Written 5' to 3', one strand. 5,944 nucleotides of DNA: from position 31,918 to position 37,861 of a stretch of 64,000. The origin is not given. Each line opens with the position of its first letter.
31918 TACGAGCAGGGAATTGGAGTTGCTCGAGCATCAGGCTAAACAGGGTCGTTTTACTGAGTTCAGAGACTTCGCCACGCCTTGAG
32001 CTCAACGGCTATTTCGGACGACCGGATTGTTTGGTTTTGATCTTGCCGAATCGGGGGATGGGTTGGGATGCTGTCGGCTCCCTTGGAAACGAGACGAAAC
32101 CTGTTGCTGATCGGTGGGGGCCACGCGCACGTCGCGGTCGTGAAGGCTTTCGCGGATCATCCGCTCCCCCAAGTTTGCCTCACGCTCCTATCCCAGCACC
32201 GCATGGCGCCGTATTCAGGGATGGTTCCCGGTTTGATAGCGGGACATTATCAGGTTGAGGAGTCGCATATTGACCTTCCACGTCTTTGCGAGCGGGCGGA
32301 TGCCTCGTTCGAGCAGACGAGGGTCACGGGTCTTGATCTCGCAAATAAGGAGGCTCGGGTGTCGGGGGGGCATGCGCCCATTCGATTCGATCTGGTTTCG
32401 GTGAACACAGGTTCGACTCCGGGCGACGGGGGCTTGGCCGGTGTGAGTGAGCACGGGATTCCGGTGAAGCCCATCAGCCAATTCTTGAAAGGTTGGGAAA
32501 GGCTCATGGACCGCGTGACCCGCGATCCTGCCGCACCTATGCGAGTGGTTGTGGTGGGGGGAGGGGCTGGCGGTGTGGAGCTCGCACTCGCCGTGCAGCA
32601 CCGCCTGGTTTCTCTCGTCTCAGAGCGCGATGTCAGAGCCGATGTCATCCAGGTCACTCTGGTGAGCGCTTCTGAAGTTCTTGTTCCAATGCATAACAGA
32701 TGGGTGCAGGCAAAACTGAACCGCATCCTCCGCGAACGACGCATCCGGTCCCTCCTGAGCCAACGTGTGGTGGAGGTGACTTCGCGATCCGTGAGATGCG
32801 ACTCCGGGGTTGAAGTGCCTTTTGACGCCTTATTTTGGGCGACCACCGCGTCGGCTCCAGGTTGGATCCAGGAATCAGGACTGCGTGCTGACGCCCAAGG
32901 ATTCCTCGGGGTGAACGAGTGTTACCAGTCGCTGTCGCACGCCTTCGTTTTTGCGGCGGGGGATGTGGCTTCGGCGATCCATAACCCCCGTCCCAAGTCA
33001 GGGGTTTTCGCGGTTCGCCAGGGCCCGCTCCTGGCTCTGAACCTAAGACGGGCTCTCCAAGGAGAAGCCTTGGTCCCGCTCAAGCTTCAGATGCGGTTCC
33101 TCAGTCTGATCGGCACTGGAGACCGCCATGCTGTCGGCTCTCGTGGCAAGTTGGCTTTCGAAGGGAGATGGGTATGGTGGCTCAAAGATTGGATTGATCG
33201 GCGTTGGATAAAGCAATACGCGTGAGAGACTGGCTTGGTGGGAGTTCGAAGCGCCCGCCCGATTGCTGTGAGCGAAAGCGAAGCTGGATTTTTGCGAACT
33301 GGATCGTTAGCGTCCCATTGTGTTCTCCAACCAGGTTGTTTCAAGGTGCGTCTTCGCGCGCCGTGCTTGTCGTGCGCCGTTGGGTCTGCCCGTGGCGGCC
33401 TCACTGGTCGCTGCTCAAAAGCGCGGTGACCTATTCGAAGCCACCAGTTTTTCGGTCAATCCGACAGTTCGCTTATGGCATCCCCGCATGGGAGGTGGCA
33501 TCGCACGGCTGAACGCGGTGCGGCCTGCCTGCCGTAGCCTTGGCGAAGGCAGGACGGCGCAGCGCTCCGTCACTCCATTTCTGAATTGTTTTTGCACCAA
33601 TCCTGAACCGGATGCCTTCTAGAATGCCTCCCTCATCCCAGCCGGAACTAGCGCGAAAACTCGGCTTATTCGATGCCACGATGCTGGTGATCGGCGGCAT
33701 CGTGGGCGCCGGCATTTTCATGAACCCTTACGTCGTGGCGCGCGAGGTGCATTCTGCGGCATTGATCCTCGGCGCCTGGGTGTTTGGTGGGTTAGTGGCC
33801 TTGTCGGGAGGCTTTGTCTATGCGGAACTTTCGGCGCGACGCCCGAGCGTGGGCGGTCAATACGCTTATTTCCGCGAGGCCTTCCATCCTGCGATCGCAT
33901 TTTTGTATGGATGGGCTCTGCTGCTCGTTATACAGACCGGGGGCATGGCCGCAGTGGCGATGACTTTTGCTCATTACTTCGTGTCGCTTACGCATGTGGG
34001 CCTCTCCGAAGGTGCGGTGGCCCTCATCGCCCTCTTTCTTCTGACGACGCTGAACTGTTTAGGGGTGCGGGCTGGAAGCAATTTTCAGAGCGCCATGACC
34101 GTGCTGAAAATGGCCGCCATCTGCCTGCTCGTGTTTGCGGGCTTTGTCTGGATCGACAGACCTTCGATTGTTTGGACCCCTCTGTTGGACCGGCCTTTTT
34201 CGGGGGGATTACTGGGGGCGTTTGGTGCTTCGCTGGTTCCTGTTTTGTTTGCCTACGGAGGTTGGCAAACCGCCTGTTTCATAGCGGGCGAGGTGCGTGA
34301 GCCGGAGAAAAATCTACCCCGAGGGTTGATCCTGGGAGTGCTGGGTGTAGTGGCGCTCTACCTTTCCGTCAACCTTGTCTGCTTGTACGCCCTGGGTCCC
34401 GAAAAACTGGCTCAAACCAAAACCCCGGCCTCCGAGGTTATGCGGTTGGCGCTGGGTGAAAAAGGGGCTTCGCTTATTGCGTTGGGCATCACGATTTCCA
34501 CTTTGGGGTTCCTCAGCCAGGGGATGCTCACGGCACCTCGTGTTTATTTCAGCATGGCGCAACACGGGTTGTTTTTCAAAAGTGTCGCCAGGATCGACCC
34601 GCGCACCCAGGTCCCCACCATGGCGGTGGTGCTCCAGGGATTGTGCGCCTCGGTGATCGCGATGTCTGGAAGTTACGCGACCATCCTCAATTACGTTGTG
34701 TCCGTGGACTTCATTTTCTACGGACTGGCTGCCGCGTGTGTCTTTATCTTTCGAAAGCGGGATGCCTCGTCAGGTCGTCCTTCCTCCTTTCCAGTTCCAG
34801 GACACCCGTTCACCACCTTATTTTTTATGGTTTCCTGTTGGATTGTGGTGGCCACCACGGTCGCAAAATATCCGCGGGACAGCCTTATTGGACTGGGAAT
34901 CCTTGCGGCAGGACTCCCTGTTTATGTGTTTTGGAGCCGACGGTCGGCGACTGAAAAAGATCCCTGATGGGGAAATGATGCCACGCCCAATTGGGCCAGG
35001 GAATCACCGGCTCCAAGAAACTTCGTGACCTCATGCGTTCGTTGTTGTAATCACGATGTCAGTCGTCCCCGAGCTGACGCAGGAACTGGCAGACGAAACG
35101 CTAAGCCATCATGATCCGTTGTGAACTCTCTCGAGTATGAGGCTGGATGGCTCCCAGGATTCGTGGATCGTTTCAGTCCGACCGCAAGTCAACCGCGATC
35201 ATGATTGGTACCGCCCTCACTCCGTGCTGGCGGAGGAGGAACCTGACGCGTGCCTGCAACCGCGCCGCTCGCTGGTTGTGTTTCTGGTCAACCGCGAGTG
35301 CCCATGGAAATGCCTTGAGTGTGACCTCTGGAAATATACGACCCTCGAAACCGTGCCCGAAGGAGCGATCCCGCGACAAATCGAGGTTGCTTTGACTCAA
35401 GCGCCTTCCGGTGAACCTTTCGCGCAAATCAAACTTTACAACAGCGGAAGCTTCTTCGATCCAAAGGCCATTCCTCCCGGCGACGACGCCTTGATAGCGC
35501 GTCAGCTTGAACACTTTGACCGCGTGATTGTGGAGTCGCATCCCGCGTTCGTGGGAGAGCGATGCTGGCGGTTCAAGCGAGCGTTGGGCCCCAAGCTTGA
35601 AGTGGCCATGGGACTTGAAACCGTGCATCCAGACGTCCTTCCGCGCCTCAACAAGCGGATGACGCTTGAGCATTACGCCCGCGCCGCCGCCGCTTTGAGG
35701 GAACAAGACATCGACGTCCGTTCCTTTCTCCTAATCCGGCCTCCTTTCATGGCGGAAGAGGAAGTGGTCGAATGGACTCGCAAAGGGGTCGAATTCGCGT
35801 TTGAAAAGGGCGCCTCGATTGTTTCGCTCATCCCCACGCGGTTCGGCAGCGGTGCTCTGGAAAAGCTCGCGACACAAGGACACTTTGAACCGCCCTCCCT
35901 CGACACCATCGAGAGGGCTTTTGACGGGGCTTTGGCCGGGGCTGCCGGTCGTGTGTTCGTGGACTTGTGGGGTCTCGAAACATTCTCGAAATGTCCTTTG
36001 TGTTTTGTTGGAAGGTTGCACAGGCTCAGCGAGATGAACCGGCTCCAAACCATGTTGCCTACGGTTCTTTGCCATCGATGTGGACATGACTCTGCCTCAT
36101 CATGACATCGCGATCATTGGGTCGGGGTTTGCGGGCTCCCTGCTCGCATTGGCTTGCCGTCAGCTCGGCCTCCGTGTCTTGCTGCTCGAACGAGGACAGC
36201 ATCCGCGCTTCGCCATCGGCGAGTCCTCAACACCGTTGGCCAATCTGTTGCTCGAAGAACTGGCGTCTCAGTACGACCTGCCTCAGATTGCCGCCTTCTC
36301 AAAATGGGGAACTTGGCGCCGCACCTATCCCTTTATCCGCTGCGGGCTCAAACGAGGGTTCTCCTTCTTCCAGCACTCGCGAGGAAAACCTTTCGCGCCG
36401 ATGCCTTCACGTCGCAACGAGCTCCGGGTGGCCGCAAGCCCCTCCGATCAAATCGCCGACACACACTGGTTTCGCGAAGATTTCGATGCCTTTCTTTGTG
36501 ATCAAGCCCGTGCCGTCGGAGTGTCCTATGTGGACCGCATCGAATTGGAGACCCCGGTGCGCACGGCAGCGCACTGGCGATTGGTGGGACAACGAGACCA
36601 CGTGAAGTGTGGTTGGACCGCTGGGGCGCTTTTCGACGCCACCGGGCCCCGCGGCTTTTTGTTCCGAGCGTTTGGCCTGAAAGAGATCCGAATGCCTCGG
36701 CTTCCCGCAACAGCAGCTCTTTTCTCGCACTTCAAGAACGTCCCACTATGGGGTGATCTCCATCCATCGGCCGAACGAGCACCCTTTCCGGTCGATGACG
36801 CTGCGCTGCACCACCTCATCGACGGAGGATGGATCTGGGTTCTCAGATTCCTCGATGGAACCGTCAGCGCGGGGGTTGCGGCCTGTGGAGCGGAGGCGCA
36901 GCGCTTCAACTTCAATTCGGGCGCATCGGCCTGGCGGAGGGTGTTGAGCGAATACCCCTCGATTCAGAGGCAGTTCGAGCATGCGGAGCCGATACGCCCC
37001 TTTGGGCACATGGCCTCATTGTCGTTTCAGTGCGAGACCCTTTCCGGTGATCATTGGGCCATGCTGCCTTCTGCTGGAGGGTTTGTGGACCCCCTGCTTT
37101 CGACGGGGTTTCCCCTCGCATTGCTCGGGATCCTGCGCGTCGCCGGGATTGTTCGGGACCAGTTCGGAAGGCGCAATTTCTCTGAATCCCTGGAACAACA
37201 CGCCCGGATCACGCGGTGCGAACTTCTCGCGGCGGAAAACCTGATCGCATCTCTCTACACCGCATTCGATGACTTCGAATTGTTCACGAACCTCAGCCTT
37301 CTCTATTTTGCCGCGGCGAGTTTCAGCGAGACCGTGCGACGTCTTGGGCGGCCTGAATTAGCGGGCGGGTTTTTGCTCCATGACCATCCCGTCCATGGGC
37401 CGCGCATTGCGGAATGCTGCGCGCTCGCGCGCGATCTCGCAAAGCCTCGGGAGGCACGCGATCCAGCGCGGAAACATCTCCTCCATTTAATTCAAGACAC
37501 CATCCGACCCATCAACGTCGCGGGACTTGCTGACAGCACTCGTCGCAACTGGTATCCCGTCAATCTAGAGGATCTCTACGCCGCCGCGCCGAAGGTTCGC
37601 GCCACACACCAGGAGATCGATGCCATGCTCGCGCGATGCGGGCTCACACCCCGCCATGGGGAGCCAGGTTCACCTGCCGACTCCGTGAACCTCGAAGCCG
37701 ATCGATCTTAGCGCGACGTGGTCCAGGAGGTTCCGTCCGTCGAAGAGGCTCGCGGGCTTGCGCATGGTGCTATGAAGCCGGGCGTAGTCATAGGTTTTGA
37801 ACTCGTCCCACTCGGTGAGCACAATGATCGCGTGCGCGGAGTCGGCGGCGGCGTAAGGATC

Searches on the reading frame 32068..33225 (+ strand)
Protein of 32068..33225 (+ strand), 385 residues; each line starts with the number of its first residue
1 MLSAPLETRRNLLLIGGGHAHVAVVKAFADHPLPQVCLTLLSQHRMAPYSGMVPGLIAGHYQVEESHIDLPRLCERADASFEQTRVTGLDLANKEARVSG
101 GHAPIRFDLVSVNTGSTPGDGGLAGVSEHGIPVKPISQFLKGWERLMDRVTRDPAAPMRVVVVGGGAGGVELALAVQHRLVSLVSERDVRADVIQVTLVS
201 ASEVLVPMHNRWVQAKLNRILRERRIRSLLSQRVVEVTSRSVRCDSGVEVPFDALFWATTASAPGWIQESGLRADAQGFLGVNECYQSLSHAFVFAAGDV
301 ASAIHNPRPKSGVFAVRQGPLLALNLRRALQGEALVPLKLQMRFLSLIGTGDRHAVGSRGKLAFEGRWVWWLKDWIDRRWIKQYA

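Call 22: search_protein_families(library=pfam, proteins=[window:32068-33225:+], max_evalue=0.01)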
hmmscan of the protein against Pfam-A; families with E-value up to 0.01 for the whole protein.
window:32068-33225:+ (385 aa): 2 families
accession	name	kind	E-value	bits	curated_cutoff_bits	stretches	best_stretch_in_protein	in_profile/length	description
PF07992.20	Pyr_redox_2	-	5.5e-25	88.8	26.1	1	12-319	3-291/291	Pyridine nucleotide-disulphide oxidoreductase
PF00070.33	Pyr_redox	-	0.00053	20.9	22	1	159-241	1-70/82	Pyridine nucleotide-disulphide oxidoreductase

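Call 59: find_encoding_contigs(protein=window:32068-33225:+, flank=1500, max_places=10)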
Protein window:32068-33225:+ (385 aa): 20 contigs read that carry it; 7 places shown.
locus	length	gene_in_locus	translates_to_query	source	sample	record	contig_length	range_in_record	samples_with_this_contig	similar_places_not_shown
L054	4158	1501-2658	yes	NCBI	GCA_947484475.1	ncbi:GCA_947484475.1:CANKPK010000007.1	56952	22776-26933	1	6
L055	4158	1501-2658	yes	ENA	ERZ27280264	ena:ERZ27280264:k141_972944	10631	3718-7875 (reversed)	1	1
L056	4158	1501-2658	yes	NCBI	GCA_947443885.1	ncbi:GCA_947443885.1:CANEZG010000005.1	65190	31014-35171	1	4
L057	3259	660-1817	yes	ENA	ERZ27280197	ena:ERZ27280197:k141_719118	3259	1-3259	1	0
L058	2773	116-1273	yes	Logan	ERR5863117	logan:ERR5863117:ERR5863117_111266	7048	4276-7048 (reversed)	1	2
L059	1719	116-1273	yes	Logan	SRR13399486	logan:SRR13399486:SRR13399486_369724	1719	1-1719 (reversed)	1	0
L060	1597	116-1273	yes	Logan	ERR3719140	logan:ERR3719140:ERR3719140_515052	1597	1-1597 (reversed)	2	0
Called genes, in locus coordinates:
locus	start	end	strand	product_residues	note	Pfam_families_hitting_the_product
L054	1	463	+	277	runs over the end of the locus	PF13489:Methyltransf_23, PF08241:Methyltransf_11, PF08242:Methyltransf_12, PF13649:Methyltransf_25 (weak)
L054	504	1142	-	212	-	PF13489:Methyltransf_23, PF08241:Methyltransf_11 (weak)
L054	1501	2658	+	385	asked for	PF07992:Pyr_redox_2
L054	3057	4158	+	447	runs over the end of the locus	PF13520:AA_permease_2, PF00324:AA_permease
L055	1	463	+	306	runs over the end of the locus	PF13649:Methyltransf_25 (faint), PF13489:Methyltransf_23, PF08241:Methyltransf_11, PF08242:Methyltransf_12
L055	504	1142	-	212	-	PF13489:Methyltransf_23, PF08241:Methyltransf_11 (weak)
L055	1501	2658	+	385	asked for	PF07992:Pyr_redox_2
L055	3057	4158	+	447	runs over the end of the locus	PF13520:AA_permease_2, PF00324:AA_permease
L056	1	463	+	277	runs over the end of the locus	PF13649:Methyltransf_25 (faint), PF13489:Methyltransf_23, PF08241:Methyltransf_11, PF08242:Methyltransf_12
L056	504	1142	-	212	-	PF13489:Methyltransf_23, PF08241:Methyltransf_11 (weak)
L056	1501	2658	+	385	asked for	PF07992:Pyr_redox_2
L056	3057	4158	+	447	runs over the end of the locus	PF13520:AA_permease_2, PF00324:AA_permease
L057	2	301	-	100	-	?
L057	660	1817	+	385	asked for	PF07992:Pyr_redox_2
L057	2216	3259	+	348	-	?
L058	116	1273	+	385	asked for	PF07992:Pyr_redox_2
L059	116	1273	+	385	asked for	PF07992:Pyr_redox_2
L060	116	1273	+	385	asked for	PF07992:Pyr_redox_2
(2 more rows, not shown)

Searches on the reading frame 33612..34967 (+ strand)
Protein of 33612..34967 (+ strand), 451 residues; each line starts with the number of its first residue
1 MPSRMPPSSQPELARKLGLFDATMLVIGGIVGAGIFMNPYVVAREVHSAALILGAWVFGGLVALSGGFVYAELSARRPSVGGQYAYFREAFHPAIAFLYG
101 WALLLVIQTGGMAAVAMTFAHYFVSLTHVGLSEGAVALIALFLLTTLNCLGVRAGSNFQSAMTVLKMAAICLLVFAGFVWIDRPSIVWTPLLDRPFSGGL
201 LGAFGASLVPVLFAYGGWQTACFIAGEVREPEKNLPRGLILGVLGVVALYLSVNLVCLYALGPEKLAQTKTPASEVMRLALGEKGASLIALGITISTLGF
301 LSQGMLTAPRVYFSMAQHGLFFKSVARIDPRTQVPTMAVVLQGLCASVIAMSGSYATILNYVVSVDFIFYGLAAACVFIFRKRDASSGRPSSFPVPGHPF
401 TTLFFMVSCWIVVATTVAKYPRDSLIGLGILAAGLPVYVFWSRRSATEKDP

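Call 87: search_protein_families(library=pfam, proteins=[window:33612-34967:+], max_evalue=0.0001)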
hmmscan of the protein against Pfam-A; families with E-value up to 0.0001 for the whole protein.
window:33612-34967:+ (451 aa): 2 families
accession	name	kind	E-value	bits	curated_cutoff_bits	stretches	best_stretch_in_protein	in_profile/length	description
PF13520.12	AA_permease_2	-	1.6e-53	182.6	27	1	17-416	1-405/427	Amino acid permease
PF00324.27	AA_permease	-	4.7e-39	134.8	24.6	1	22-415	2-419/470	Amino acid permease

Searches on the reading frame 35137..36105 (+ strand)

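Call 87: search_protein_families(library=pfam, proteins=[window:35137-36105:+], max_evalue=0.0001)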
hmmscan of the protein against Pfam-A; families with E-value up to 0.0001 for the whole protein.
window:35137-36105:+ (322 aa): 1 family
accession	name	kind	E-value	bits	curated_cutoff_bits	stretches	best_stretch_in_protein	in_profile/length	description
PF04055.27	Radical_SAM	-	7.2e-05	23.5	29.5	0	53-202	5-152/166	Radical SAM superfamily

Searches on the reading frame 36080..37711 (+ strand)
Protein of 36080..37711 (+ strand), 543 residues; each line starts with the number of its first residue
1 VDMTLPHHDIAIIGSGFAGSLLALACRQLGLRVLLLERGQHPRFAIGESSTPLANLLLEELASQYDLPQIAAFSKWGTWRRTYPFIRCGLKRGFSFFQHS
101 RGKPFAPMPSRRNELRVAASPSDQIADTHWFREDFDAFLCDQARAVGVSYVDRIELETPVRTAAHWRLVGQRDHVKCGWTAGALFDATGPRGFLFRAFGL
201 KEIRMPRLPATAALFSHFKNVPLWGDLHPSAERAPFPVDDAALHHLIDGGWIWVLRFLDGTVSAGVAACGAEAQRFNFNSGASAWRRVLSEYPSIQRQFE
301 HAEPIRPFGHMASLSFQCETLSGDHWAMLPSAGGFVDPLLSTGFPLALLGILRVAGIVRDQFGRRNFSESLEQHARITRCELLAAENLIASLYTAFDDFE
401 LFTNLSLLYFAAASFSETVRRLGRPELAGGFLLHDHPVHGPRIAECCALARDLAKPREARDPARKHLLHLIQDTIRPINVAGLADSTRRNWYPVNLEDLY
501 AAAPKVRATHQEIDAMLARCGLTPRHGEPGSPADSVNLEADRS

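Call 87: search_protein_families(library=pfam, proteins=[window:36080-37711:+], max_evalue=0.0001)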
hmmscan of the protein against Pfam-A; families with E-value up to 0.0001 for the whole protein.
window:36080-37711:+ (543 aa): 4 families
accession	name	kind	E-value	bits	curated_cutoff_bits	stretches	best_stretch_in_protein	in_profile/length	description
PF01266.30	DAO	-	1.8e-06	28.1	27.9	1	9-56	1-49/353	FAD dependent oxidoreductase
PF13450.12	NAD_binding_8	-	4.6e-06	27.3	21.9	1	12-42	1-31/68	NAD(P)-binding Rossmann-like domain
PF04820.20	Trp_halogenase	-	6e-06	25.8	21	0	9-61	1-57/458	Tryptophan halogenase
PF00890.30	FAD_binding_2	-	5.2e-05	23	20.4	1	9-45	1-37/414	FAD binding domain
